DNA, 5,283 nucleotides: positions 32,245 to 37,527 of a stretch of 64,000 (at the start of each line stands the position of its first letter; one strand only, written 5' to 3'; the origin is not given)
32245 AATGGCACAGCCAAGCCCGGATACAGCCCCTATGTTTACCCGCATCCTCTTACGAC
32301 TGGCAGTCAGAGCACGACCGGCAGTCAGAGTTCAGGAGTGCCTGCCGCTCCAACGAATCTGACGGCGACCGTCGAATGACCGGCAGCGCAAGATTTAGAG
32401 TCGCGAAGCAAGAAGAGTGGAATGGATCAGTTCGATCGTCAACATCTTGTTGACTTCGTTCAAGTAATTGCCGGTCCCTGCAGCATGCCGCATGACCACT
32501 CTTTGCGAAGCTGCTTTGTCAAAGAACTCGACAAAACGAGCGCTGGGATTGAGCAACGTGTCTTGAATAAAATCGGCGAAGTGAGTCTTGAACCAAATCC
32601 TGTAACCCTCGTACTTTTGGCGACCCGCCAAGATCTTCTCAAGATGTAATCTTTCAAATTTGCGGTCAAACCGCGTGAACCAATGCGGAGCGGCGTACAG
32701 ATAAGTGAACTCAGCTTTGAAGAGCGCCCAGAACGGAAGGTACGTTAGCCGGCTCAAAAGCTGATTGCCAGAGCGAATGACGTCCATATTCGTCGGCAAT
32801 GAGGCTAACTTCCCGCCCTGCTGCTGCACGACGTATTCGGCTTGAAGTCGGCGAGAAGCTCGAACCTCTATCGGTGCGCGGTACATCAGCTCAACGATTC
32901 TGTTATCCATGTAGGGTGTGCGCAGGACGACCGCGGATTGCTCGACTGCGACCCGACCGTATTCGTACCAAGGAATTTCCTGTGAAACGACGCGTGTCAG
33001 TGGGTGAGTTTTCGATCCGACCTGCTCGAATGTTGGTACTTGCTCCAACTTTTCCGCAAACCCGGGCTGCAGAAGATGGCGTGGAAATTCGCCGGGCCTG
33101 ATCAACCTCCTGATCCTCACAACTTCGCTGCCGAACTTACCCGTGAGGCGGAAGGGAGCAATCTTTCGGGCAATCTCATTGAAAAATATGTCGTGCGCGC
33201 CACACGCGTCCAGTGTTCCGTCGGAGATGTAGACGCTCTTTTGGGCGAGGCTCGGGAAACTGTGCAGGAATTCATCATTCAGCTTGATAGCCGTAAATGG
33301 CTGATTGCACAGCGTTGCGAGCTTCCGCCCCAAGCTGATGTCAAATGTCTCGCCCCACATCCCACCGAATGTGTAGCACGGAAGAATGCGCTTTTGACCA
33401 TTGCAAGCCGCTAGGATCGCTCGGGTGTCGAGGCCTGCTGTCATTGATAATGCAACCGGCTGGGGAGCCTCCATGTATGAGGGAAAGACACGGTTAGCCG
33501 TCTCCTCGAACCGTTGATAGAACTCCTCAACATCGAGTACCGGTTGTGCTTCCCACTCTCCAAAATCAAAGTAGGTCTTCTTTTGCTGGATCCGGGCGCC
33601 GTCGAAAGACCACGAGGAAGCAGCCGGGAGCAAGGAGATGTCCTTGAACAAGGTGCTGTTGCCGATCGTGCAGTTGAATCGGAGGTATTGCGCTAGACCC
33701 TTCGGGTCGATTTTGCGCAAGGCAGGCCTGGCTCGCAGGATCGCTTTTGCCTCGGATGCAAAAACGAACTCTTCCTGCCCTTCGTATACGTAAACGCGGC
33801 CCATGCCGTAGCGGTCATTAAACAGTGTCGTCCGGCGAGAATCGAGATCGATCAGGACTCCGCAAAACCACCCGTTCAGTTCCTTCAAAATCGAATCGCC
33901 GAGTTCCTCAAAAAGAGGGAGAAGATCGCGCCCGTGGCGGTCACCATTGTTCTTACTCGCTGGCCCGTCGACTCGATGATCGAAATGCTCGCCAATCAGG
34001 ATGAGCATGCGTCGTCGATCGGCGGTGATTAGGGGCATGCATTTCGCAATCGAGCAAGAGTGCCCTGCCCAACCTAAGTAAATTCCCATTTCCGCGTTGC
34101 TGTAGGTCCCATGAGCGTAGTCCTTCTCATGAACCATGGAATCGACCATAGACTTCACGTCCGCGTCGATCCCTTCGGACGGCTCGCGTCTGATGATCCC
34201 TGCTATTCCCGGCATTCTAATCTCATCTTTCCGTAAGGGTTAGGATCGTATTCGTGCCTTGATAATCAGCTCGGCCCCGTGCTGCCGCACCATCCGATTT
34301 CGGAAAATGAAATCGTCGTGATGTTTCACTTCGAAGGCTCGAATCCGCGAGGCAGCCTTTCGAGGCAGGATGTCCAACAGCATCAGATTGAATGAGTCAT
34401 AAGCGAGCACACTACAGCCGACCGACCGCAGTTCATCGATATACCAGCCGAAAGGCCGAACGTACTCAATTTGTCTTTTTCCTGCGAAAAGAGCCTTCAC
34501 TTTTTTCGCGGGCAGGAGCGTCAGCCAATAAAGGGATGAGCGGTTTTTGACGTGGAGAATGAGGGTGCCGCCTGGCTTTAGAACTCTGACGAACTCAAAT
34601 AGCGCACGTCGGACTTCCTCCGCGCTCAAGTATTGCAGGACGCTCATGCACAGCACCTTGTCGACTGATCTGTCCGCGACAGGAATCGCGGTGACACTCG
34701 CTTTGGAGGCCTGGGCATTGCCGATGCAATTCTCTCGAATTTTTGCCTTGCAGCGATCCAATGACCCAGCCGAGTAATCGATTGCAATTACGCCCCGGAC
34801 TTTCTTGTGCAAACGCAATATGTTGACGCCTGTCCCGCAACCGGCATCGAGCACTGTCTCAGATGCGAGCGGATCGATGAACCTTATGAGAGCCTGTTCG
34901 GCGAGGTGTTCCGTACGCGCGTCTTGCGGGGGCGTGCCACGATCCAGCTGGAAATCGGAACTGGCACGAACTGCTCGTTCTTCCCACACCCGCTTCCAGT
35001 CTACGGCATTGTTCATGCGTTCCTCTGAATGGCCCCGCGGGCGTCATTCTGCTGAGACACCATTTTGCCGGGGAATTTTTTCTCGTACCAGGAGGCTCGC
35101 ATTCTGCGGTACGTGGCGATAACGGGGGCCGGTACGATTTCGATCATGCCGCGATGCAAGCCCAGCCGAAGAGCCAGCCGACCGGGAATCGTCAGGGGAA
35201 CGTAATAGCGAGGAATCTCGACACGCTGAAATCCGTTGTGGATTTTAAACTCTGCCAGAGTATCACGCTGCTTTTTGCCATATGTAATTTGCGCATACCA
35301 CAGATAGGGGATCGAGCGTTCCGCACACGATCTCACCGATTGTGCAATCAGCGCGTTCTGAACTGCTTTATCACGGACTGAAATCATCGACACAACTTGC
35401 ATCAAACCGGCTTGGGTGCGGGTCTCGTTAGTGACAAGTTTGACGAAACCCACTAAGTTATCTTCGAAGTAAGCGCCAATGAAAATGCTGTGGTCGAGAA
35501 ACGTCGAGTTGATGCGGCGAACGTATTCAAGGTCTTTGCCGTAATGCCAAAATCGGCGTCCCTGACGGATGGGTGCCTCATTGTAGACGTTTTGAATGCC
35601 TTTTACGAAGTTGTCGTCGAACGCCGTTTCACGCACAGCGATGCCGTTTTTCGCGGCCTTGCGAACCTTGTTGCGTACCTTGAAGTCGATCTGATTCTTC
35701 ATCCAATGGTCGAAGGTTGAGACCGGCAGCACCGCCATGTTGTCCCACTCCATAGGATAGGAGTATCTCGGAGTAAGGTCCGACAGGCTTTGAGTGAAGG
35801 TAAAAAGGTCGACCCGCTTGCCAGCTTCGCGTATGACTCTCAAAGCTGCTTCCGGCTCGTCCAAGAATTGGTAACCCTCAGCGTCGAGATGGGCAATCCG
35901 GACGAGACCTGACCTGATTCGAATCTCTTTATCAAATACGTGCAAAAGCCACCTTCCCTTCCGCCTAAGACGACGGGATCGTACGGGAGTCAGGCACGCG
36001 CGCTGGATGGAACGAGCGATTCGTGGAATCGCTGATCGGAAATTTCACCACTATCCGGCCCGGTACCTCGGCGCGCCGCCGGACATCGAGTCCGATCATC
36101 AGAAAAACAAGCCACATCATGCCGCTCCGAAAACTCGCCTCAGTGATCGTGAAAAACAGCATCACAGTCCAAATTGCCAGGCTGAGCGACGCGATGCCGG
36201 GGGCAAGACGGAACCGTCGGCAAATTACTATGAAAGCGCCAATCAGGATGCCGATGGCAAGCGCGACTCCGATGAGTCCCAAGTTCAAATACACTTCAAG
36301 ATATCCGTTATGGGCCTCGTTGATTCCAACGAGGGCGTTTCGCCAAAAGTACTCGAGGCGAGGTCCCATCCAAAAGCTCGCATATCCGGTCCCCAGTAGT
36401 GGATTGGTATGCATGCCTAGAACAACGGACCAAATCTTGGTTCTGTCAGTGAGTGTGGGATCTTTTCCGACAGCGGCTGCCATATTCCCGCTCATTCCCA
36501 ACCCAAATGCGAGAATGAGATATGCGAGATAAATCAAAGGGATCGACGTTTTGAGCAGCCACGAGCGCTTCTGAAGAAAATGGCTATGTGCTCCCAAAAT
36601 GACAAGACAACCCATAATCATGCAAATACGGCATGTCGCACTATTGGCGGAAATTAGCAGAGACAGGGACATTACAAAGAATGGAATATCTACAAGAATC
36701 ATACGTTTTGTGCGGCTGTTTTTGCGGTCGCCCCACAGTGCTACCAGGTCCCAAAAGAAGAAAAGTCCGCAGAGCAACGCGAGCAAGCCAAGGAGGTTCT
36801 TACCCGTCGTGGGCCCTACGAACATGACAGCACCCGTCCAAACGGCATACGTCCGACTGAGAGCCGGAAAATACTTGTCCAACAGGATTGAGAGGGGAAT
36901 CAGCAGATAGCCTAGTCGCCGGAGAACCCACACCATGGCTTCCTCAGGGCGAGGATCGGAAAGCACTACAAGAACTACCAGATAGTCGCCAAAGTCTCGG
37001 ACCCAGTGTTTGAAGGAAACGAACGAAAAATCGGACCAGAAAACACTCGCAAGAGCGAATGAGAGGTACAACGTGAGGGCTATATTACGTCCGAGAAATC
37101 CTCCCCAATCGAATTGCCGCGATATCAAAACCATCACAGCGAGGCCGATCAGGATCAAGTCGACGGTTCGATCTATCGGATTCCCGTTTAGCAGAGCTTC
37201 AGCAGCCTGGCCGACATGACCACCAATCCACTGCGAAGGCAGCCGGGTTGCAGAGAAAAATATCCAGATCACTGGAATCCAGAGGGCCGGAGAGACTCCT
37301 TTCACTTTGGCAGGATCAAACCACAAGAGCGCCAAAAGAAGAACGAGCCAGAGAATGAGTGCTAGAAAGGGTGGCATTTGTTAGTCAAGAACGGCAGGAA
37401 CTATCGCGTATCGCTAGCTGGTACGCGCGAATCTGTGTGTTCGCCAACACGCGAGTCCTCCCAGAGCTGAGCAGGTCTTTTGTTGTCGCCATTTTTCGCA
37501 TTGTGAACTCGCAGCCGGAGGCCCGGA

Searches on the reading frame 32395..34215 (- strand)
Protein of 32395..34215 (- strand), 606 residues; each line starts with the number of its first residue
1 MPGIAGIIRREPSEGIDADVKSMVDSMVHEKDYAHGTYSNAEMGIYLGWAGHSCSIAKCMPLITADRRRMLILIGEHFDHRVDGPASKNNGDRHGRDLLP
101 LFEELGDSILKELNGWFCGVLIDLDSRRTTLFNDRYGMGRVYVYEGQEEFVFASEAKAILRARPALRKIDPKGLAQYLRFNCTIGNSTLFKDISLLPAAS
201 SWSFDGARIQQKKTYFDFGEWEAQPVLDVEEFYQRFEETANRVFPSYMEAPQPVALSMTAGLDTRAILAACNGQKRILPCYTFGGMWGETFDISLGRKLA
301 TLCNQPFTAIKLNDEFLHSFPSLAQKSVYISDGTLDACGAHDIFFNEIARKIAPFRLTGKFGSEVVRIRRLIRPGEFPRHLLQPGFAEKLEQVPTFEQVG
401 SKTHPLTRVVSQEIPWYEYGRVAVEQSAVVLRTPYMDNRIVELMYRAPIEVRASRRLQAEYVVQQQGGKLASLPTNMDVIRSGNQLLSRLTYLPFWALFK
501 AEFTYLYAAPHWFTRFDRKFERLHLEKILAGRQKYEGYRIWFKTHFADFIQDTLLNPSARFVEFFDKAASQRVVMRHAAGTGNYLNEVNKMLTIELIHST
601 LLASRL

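Call 40: search_protein_families(library=ncbifam, proteins=[window:32395-34215:-], max_evalue=1e-8)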
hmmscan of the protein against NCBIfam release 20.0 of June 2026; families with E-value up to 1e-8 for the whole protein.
window:32395-34215:- (606 aa): 4 families
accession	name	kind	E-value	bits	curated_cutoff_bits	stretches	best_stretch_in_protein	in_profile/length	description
TIGR01536.1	asn_synth_AEB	equivalog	1.1e-20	74.2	267.1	1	98-312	105-315/517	asparagine synthase (glutamine-hydrolyzing)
TIGR03108.1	eps_aminotran_1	hypoth_equivalog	8.8e-18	64.3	816.9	1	1-274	1-281/628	XrtA/PEP-CTERM system amidotransferase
NF033535.1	lass_lactam_cya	exception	2.2e-14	53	525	1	1-268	1-273/668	lasso peptide isopeptide bond-forming cyclase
TIGR03104.1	trio_amidotrans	equivalog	2.3e-14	52.6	570.1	1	98-270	104-279/589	N-acetylglutaminylglutamine amidotransferase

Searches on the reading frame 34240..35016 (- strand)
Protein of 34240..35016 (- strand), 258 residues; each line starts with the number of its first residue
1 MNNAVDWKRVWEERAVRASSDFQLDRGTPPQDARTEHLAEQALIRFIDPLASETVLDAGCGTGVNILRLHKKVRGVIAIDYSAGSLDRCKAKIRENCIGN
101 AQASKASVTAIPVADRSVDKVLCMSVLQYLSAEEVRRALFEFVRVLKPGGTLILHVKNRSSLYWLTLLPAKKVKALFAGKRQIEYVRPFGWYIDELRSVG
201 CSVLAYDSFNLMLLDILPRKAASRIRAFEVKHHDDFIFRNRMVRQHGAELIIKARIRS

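Call 40: search_protein_families(library=ncbifam, proteins=[window:34240-35016:-], max_evalue=1e-8)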
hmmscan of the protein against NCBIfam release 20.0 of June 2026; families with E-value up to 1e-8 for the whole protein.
window:34240-35016:- (258 aa): 14 families
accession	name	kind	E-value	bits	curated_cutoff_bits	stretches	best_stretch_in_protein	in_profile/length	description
NF043040.1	corrin_prot_MT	hypoth_equivalog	5.5e-16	58.6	180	1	51-156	41-149/216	corrinoid protein-associated methyltransferase CpaM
NF045667.1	MTase_DVU1556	equivalog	1.6e-15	57.1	155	1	43-154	14-119/213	DVU_1556 family methyltransferase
TIGR01934.1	MenG_MenH_UbiE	subfamily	2.1e-13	50.1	158.35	1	41-154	29-141/223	ubiquinone/menaquinone biosynthesis methyltransferase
TIGR02072.1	BioC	equivalog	3.8e-13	49.8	184.95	1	41-163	21-141/244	malonyl-ACP O-methyltransferase BioC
NF007610.0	PRK10258.1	equivalog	7.5e-12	45.1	342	1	37-162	28-146/251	malonyl-ACP O-methyltransferase BioC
NF041537.1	ArsM_AhpD_UU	exception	1.4e-11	43.8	510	1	52-154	77-180/345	arsenite methyltransferase/AhpD domain selenoprotein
NF001244.0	PRK00216.1-5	equivalog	1.7e-11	43.9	216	1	41-161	38-161/236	bifunctional demethylmenaquinone methyltransferase/2-methoxy-6-polyprenyl-1,4-benzoquinol methylase UbiE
NF047649.1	MTase_UXPK_star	exception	3.2e-11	42.8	460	1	52-154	78-181/283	methyltransferase/UXPK-star double selenoprotein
NF008823.0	PRK11873.1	subfamily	4.5e-11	42.7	263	1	52-153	78-180/272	arsenite methyltransferase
NF041536.1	ArsM_DUF2284_UU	exception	1.4e-10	40.2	575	1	52-154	77-180/459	arsenite methyltransferase/DUF2284 domain selenoprotein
TIGR01983.1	UbiG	equivalog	3.9e-10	39.4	102.95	1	42-166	45-163/228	bifunctional 2-polyprenyl-6-hydroxyphenol methylase/3-demethylubiquinol 3-O-methyltransferase UbiG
NF001241.0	PRK00216.1-2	equivalog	5.5e-10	39.3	327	1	42-154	42-147/231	demethylmenaquinone methyltransferase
NF045649.1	2X_seleno_MduS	exception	5.8e-10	38.7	380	1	38-159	29-152/338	methyltransferase domain-containing selenoprotein MduS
TIGR02021.1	BchM-ChlM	equivalog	1.4e-09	37.7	158.9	1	39-140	41-141/218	magnesium protoporphyrin IX methyltransferase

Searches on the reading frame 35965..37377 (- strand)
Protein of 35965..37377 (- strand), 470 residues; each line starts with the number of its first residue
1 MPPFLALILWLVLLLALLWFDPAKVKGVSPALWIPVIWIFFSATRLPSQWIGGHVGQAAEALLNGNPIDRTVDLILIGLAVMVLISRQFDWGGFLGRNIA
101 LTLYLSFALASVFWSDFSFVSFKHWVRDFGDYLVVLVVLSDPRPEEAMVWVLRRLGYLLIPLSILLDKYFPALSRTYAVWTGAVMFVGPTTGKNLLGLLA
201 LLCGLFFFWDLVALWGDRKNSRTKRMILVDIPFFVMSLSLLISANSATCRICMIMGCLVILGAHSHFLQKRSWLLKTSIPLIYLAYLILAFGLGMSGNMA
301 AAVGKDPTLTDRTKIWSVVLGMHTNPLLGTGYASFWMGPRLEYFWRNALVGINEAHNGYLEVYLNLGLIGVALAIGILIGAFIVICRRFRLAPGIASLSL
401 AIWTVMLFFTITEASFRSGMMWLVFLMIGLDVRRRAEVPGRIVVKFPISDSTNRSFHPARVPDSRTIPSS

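Call 40: search_protein_families(library=ncbifam, proteins=[window:35965-37377:-], max_evalue=1e-8)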
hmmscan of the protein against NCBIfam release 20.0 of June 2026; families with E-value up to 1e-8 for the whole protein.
window:35965-37377:- (470 aa): 0 families

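Call 58: search_protein_families(library=pfam, proteins=[window:35965-37377:-], max_evalue=0.01)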
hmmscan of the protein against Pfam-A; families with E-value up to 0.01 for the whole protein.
window:35965-37377:- (470 aa): 1 family
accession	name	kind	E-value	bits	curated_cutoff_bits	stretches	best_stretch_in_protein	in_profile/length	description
PF04932.20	Wzy_C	-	5.6e-11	42.9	31.7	1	234-374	3-148/149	O-Antigen ligase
